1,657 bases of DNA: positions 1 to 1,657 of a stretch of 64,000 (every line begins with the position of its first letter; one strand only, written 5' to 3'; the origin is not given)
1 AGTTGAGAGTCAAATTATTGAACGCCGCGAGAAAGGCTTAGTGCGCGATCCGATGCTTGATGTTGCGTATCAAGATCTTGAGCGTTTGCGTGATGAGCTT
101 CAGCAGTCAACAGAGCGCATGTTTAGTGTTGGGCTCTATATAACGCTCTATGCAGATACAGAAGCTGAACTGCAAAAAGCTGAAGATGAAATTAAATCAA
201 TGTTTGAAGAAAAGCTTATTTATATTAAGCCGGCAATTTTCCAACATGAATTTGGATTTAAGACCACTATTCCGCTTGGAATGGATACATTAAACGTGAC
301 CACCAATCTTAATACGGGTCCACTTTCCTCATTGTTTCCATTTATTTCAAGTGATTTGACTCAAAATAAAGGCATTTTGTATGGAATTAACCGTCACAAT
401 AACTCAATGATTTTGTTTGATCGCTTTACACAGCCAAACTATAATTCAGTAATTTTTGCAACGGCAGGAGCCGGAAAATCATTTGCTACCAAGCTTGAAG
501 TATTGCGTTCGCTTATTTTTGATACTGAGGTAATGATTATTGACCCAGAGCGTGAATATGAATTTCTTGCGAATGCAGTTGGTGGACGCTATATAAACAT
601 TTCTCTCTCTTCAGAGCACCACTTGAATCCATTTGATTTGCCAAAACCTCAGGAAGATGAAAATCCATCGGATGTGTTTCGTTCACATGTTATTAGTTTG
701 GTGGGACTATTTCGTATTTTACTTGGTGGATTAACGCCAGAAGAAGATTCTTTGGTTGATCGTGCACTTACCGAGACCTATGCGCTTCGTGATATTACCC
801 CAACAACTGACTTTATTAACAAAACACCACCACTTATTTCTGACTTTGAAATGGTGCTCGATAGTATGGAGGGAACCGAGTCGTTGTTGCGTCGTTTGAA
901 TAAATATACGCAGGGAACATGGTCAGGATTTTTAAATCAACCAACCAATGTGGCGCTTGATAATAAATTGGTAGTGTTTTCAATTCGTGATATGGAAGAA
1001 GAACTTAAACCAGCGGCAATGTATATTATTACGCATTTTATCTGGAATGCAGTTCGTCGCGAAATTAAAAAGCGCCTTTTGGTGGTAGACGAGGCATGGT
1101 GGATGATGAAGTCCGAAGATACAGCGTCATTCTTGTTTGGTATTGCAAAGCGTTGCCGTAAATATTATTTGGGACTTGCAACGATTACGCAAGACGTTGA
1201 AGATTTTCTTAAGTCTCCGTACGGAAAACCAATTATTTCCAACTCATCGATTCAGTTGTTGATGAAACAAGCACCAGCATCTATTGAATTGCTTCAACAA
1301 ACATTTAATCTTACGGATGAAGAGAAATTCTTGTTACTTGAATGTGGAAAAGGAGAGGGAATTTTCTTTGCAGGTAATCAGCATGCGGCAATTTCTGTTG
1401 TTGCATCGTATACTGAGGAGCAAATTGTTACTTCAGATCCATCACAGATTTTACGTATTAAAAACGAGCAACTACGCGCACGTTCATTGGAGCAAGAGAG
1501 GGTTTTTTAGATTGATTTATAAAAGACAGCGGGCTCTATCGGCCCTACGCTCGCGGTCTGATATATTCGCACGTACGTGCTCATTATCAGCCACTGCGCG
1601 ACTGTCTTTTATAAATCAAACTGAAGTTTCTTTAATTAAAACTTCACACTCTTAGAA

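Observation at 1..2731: T4SS-like module with an orphan VirB4 N-domain ORF downstream of a complete VirB4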

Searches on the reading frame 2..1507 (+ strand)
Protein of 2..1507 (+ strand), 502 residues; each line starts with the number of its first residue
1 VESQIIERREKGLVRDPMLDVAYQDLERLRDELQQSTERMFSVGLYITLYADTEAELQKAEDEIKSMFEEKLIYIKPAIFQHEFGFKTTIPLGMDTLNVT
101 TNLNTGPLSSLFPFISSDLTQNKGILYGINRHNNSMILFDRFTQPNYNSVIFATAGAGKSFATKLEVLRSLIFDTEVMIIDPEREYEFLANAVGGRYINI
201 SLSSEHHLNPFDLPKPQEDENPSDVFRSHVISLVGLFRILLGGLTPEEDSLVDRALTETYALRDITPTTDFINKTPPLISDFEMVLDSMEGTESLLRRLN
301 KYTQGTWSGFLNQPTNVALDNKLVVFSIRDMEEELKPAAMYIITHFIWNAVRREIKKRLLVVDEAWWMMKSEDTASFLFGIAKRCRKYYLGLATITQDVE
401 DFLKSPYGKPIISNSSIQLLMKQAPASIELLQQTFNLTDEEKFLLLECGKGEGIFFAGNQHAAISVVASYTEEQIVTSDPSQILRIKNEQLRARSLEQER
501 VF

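Call 4: search_protein_families(library=pfam, proteins=[window:2-1507:+], max_evalue=1)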
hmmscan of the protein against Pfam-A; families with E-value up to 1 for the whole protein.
window:2-1507:+ (502 aa): 4 families
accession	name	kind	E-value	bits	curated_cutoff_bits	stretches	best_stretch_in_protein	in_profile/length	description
PF19044.6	P-loop_TraG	-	5.7e-25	88.2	25.8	1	145-450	28-347/413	TraG P-loop domain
PF12846.13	AAA_10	-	1.2e-10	41.4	27.5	2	146-204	21-82/362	AAA-like domain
PF01935.23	DUF87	-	0.0001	23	23.2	1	151-213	28-92/220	Helicase HerA, central domain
PF11130.14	TraC_F_IV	-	0.025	14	28.1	1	19-70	301-351/375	TraC protein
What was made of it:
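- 1..1510 (+): VirB4-type ATPase, 3' 1.5 kb of a 592-608-aa gene whose 5' end lies outside the window. This is the 'short' VirB4, which lacks the first ~170-180 positions of full-length VirB4 models. P-loop_TraG at 5.7e-25 (call 4).
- On VirB4-like conjugal transfer ATPase, CD1110 family (NCBIfam NF045971): PF19044 matches at 5.7e-25 (call 4).
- Checked: ORF 2-1510 (+) is a VirB4-type ATPase fragment: PF19044 P-loop_TraG at 5.7e-25 (call 4).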

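Call 55: find_homologous_proteins(query=window:2-1507:+, max_evalue=1e-100)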
Query window:2-1507:+ (502 aa): 8000 proteins with E <= 1e-100 among 8000 candidates; the best 120 are listed.
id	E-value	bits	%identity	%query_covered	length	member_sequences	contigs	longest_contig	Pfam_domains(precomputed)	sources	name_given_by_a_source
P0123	0.0e+0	1116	100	100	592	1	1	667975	PF19044.7,PF12846.14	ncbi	ncbi:MAG TPA: conjugal transfer protein TraC [Candidatus Paceibacterota bacterium]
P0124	0.0e+0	1115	100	100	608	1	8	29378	PF19044.7,PF12846.14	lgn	-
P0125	0.0e+0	1106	99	100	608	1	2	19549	PF19044.7,PF12846.14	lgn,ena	-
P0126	0.0e+0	1052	92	100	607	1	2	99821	PF19044.7,PF01935.24,PF12846.14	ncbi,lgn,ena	-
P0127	6.1e-247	838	73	98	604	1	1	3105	PF19044.7,PF01935.24,PF12846.14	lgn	-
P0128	3.0e-245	832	72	98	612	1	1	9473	PF19044.7,PF01935.24,PF12846.14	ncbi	-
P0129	8.0e-245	831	72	98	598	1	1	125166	PF19044.7,PF01935.24,PF12846.14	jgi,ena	-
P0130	8.6e-245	831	72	99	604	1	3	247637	PF19044.7,PF01935.24,PF12846.14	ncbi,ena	ncbi:MAG: DUF87 domain-containing protein [Patescibacteria group bacterium]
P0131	1.7e-244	830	72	98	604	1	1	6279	PF19044.7,PF01935.24,PF12846.14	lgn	-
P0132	2.1e-244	829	72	100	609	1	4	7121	PF19044.7,PF01935.24,PF12846.14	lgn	-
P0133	2.9e-244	829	72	98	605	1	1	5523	PF19044.7,PF01935.24,PF12846.14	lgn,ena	-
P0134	4.6e-244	828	71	98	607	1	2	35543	PF19044.7,PF01935.24,PF12846.14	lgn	-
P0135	6.9e-244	828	71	98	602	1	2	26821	PF19044.7,PF01935.24,PF12846.14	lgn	-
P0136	1.6e-243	827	71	98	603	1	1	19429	PF19044.7,PF01935.24,PF12846.14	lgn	-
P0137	2.0e-243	826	71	98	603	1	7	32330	PF19044.7,PF01935.24,PF12846.14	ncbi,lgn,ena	ncbi:MAG: DUF87 domain-containing protein [Patescibacteria group bacterium]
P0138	2.0e-243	826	71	98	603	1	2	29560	PF19044.7,PF01935.24,PF12846.14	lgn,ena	-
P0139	2.2e-243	826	72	98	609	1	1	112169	PF19044.7,PF01935.24,PF11130.15,PF12846.14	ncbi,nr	ncbi:DUF87 domain-containing protein [Candidatus Kaiserbacteria bacterium]|nr:DUF87 domain-containin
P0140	2.3e-243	826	71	98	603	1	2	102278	PF19044.7,PF01935.24,PF12846.14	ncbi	-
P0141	3.1e-243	826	71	98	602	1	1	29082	PF19044.7,PF01935.24,PF12846.14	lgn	-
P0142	6.1e-243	825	71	98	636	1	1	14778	PF19044.7,PF01935.24,PF12846.14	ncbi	ncbi:MAG: VirB4-like conjugal transfer ATPase, CD1110 family [Minisyncoccia bacterium]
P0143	1.1e-242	824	71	99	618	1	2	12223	PF19044.7,PF01935.24,PF12846.14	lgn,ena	-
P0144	1.1e-242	824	72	98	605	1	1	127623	PF19044.7,PF01935.24,PF12846.14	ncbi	-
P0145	1.4e-242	823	70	99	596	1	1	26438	PF19044.7,PF01935.24,PF12846.14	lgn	-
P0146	1.6e-242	823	71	99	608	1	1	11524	PF19044.7,PF01935.24,PF12846.14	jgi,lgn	jgi:conjugal transfer ATP-binding protein TraC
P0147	1.7e-242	823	72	98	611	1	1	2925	PF19044.7,PF01935.24,PF12846.14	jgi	jgi:type IV secretory pathway VirB4 component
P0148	1.8e-242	823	72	98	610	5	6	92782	PF19044.7,PF01935.24,PF12846.14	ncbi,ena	ncbi:MAG: DUF87 domain-containing protein [Patescibacteria group bacterium]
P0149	1.9e-242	823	71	98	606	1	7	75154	PF19044.7,PF01935.24,PF12846.14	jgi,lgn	jgi:type IV secretory pathway VirB4 component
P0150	1.9e-242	823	72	98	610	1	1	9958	PF19044.7,PF01935.24,PF12846.14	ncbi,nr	ncbi:MAG: DUF87 domain-containing protein [Candidatus Yonathbacteria bacterium]|nr:DUF87 domain-cont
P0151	2.0e-242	823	71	98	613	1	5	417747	PF19044.7,PF01935.24,PF12846.14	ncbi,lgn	-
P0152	2.2e-242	823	70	100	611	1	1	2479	PF19044.7,PF01935.24,PF12846.14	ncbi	-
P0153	2.3e-242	823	72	97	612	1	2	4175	PF19044.7,PF01935.24,PF12846.14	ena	-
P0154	2.6e-242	823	70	97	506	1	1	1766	PF19044.7,PF01935.24,PF12846.14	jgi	jgi:type IV secretory pathway VirB4 component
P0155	2.6e-242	823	72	99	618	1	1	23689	PF19044.7,PF01935.24,PF12846.14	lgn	-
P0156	3.1e-242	822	71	97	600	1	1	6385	PF19044.7,PF01935.24,PF12846.14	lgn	-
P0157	3.4e-242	822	71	98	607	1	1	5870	PF19044.7,PF01935.24,PF11130.15,PF12846.14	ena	-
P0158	3.7e-242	822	72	98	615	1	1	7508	PF19044.7,PF01935.24,PF12846.14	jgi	jgi:conjugal transfer ATP-binding protein TraC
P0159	4.7e-242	822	72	98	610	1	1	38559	PF19044.7,PF01935.24,PF12846.14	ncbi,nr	ncbi:MAG: DUF87 domain-containing protein [Patescibacteria group bacterium]|nr:DUF87 domain-containi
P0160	5.1e-242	822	70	98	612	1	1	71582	PF19044.7,PF01935.24,PF12846.14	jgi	jgi:type IV secretory pathway VirB4 component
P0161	6.0e-242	821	72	99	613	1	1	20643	PF19044.7,PF01935.24,PF12846.14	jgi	jgi:conjugal transfer ATP-binding protein TraC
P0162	6.9e-242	821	72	98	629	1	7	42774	PF19044.7,PF01935.24,PF12846.14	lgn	-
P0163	7.0e-242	821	72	97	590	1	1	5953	PF19044.7,PF01935.24,PF12846.14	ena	-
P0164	7.4e-242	821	71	98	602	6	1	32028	PF19044.7,PF01935.24,PF12846.14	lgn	-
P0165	7.7e-242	821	72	97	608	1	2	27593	PF19044.7,PF01935.24,PF12846.14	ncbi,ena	-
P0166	7.9e-242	821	72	97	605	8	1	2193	PF19044.7,PF12846.14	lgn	-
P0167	8.0e-242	821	72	98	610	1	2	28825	PF19044.7,PF01935.24,PF12846.14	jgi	-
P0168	8.6e-242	821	71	98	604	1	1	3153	PF19044.7,PF01935.24,PF12846.14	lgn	-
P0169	9.4e-242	821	71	98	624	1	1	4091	PF19044.7,PF01935.24,PF12846.14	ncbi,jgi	-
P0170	1.0e-241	821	71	98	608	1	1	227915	PF19044.7,PF01935.24,PF12846.14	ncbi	-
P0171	1.1e-241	820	71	100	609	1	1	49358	PF19044.7,PF01935.24,PF12846.14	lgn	-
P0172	1.1e-241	820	71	98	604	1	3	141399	PF19044.7,PF01935.24,PF12846.14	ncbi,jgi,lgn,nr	ncbi:MAG TPA: DUF87 domain-containing protein [Candidatus Paceibacterota bacterium]|jgi:type IV secr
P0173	1.2e-241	820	70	98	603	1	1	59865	PF19044.7,PF01935.24,PF12846.14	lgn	-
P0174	1.8e-241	820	72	98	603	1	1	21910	PF19044.7,PF01935.24,PF12846.14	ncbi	-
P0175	1.9e-241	820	71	97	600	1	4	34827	PF19044.7,PF01935.24,PF12846.14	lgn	-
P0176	2.3e-241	819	72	97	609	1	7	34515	PF19044.7,PF01935.24,PF12846.14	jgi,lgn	jgi:type IV secretory pathway VirB4 component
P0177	2.3e-241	819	70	100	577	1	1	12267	PF19044.7,PF01935.24,PF12846.14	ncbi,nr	ncbi:MAG: DUF87 domain-containing protein [Candidatus Pacebacteria bacterium]|nr:DUF87 domain-contai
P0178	2.8e-241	819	70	100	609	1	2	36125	PF19044.7,PF01935.24,PF12846.14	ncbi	-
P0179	2.9e-241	819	72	97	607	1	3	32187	PF19044.7,PF01935.24,PF12846.14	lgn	-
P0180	3.0e-241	819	73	98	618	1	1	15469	PF19044.7,PF01935.24,PF12846.14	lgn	-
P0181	3.2e-241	819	69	99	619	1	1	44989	PF19044.7,PF01935.24,PF12846.14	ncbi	-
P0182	3.3e-241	819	71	98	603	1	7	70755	PF19044.7,PF01935.24,PF12846.14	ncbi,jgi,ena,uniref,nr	ncbi:MAG: conjugal transfer protein TraC [Candidatus Lloydbacteria bacterium RIFCSPHIGHO2_01_FULL_41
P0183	3.4e-241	819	71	98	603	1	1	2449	PF19044.7,PF01935.24,PF12846.14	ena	-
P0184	3.4e-241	819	71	98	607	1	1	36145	PF19044.7,PF01935.24,PF12846.14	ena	-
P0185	3.4e-241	819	71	97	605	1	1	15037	PF19044.7,PF01935.24,PF12846.14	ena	-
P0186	3.6e-241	819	72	98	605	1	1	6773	PF19044.7,PF12846.14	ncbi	-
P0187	4.1e-241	819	71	99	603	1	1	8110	PF19044.7,PF01935.24,PF12846.14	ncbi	-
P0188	4.1e-241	819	71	99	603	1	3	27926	PF19044.7,PF01935.24,PF12846.14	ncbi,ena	ncbi:MAG: DUF87 domain-containing protein [Patescibacteria group bacterium]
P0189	4.6e-241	818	72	98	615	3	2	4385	PF19044.7,PF01935.24,PF12846.14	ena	-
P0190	4.7e-241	818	69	100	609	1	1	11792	PF19044.7,PF01935.24,PF12846.14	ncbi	-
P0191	4.8e-241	818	70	100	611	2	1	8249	PF19044.7,PF01935.24,PF12846.14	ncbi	-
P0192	5.3e-241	818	70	100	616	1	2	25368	PF19044.7,PF01935.24,PF12846.14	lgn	-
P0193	5.6e-241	818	69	100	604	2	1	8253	PF19044.7,PF01935.24,PF12846.14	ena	-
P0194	5.6e-241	818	71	98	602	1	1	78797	PF19044.7,PF01935.24,PF12846.14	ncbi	-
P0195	5.6e-241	818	72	98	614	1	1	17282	PF19044.7,PF01935.24,PF12846.14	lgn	-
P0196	5.7e-241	818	71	98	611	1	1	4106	PF19044.7,PF12846.14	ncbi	-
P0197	5.7e-241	818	71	99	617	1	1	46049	PF19044.7,PF01935.24,PF12846.14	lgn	-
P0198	5.8e-241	818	70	100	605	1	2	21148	PF19044.7,PF01935.24,PF12846.14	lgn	-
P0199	6.1e-241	818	70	98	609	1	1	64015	PF19044.7,PF01935.24,PF12846.14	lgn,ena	-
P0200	6.2e-241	818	72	98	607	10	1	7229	PF19044.7,PF01935.24,PF12846.14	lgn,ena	-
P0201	6.3e-241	818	70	98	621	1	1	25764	PF19044.7,PF01935.24,PF12846.14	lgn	-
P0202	6.7e-241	818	72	97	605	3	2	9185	PF19044.7,PF01935.24,PF12846.14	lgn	-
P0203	7.0e-241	818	72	98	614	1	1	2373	PF19044.7,PF01935.24,PF12846.14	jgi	jgi:type IV secretory pathway VirB4 component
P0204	7.1e-241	818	70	97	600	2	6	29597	PF19044.7,PF01935.24,PF12846.14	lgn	-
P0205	7.2e-241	818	69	99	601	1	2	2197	PF19044.7,PF01935.24,PF12846.14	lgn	-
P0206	7.4e-241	818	70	98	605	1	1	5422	PF19044.7,PF01935.24,PF12846.14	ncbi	-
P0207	7.5e-241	818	72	98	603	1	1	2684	PF19044.7,PF01935.24,PF12846.14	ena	-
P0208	9.9e-241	817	71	98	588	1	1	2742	PF19044.7,PF01935.24,PF12846.14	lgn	-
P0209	1.2e-240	817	71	98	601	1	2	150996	PF19044.7,PF01935.24,PF12846.14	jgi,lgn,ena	-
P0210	1.3e-240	817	70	98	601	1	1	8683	PF19044.7,PF01935.24,PF12846.14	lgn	-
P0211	1.5e-240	817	70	100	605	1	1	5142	PF19044.7,PF01935.24,PF12846.14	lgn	-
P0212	1.5e-240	817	71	98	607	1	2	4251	PF19044.7,PF01935.24,PF12846.14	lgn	-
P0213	1.7e-240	817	72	98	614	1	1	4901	PF19044.7,PF01935.24,PF12846.14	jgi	jgi:type IV secretory pathway VirB4 component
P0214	1.8e-240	817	71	98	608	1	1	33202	PF19044.7,PF01935.24,PF11130.15,PF12846.14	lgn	-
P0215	1.8e-240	816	71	98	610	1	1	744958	PF19044.7,PF01935.24,PF12846.14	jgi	jgi:conjugal transfer ATP-binding protein TraC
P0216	1.8e-240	816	70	99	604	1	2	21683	PF19044.7,PF01935.24,PF12846.14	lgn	-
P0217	1.9e-240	816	71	99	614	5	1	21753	PF19044.7,PF01935.24,PF12846.14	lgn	-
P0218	2.0e-240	816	71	98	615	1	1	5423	PF19044.7,PF01935.24,PF12846.14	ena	-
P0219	2.3e-240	816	72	99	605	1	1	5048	PF19044.7,PF01935.24,PF12846.14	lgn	-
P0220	2.3e-240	816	71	99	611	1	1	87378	PF19044.7,PF01935.24,PF12846.14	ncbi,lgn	-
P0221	2.4e-240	816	71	99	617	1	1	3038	PF19044.7,PF12846.14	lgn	-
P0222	2.5e-240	816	71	98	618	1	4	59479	PF19044.7,PF12846.14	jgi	jgi:type IV secretory pathway VirB4 component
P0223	2.5e-240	816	69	100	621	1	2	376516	PF19044.7,PF01935.24,PF12846.14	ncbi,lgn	-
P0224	2.5e-240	816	70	98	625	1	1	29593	PF19044.7,PF01935.24,PF12846.14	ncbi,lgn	-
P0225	2.6e-240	816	71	98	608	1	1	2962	PF19044.7,PF01935.24,PF11130.15,PF12846.14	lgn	-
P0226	2.6e-240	816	71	98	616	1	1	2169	PF19044.7,PF01935.24,PF12846.14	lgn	-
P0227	2.6e-240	816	71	98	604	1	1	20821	PF19044.7,PF01935.24,PF12846.14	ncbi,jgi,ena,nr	ncbi:MAG TPA: DUF87 domain-containing protein [Candidatus Paceibacterota bacterium]|nr:DUF87 domain-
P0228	2.7e-240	816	69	100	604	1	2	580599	PF19044.7,PF01935.24,PF12846.14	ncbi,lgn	ncbi:MAG: DUF87 domain-containing protein [bacterium]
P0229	3.0e-240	816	71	98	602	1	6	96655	PF19044.7,PF01935.24,PF12846.14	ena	-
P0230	3.0e-240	816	70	99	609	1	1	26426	PF19044.7,PF01935.24,PF12846.14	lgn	-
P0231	3.0e-240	816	70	99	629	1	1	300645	PF19044.7,PF01935.24,PF12846.14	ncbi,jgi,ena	ncbi:MAG: DUF87 domain-containing protein [Candidatus Paceibacterota bacterium]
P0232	3.1e-240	816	71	99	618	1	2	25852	PF19044.7,PF12846.14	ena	-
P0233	3.2e-240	816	71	99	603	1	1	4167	PF19044.7,PF01935.24,PF12846.14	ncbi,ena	ncbi:MAG: DUF87 domain-containing protein [Patescibacteria group bacterium]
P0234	3.2e-240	816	69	98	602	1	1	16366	PF19044.7,PF01935.24,PF12846.14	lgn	-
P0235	3.3e-240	816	70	100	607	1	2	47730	PF19044.7,PF01935.24,PF12846.14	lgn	-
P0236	3.8e-240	815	70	100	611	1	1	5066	PF19044.7,PF01935.24,PF12846.14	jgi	jgi:conjugal transfer ATP-binding protein TraC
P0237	3.8e-240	815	71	97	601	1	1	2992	PF19044.7,PF01935.24,PF12846.14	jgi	jgi:conjugal transfer ATP-binding protein TraC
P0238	4.0e-240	815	71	98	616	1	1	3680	PF19044.7,PF01935.24,PF12846.14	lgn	-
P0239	4.1e-240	815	70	99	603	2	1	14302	PF19044.7,PF01935.24,PF12846.14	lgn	-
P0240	4.1e-240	815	71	98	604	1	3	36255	PF19044.7,PF01935.24,PF12846.14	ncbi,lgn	ncbi:MAG: VirB4-like conjugal transfer ATPase, CD1110 family [Candidatus Paceibacteria bacterium]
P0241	4.2e-240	815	72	98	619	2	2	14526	PF19044.7,PF01935.24,PF12846.14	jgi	jgi:type IV secretory pathway VirB4 component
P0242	4.4e-240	815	71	97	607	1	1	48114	PF19044.7,PF01935.24,PF12846.14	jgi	jgi:conjugal transfer ATP-binding protein TraC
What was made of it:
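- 1..1510 (+): The identical full-length proteins are P0123 (592 aa) and P0124 (608 aa) (call 55).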

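Call 56: find_encoding_contigs(protein=P0123, flank=10000, max_places=1)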
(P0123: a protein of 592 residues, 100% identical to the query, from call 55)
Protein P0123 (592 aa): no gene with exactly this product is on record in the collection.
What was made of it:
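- Tried and rejected: P0123 could not be looked up to fetch the 668-kb source contig (call 56).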

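Call 57: find_encoding_contigs(protein=P0124, flank=10000, max_places=4)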
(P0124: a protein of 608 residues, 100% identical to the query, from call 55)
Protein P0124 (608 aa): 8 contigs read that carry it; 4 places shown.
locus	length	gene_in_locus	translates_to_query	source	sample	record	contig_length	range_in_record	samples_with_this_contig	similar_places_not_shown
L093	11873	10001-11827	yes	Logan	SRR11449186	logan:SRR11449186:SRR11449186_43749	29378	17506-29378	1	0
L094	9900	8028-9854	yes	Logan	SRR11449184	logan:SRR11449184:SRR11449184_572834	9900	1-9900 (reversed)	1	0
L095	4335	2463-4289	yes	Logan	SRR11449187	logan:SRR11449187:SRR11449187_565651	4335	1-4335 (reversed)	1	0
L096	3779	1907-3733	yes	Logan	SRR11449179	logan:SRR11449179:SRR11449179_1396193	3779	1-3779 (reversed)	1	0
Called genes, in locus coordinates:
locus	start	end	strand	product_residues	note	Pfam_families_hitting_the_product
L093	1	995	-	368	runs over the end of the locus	PF00712:DNA_pol3_beta (weak), PF02767:DNA_pol3_beta_2, PF02768:DNA_pol3_beta_3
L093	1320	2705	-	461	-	PF11638:DnaA_N, PF00308:Bac_DnaA, PF01637:ATPase_2 (weak), PF01695:IstB_IS21 (weak), PF08299:Bac_DnaA_C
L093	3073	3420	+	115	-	PF00825:Ribonuclease_P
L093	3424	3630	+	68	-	PF01809:YidD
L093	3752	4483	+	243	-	PF02096:60KD_IMP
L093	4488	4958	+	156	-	PF01424:R3H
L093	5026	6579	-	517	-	-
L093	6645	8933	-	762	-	PF13406:SLT_2 (weak)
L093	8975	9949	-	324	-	-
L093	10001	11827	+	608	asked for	PF12846:AAA_10 (faint), PF19044:P-loop_TraG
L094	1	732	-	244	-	?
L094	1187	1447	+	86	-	PF00825:Ribonuclease_P (weak)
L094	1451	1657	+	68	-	PF01809:YidD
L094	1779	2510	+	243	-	PF02096:60KD_IMP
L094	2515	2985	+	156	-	PF01424:R3H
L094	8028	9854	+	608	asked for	PF12846:AAA_10 (faint), PF19044:P-loop_TraG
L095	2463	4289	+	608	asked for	PF12846:AAA_10 (faint), PF19044:P-loop_TraG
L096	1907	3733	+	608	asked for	PF12846:AAA_10 (faint), PF19044:P-loop_TraG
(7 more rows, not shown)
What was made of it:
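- Origin proximity in this lineage: dnaN, dnaA, rnpA, yidD and yidC lie 5-10 kb upstream of the ATPase (call 57).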
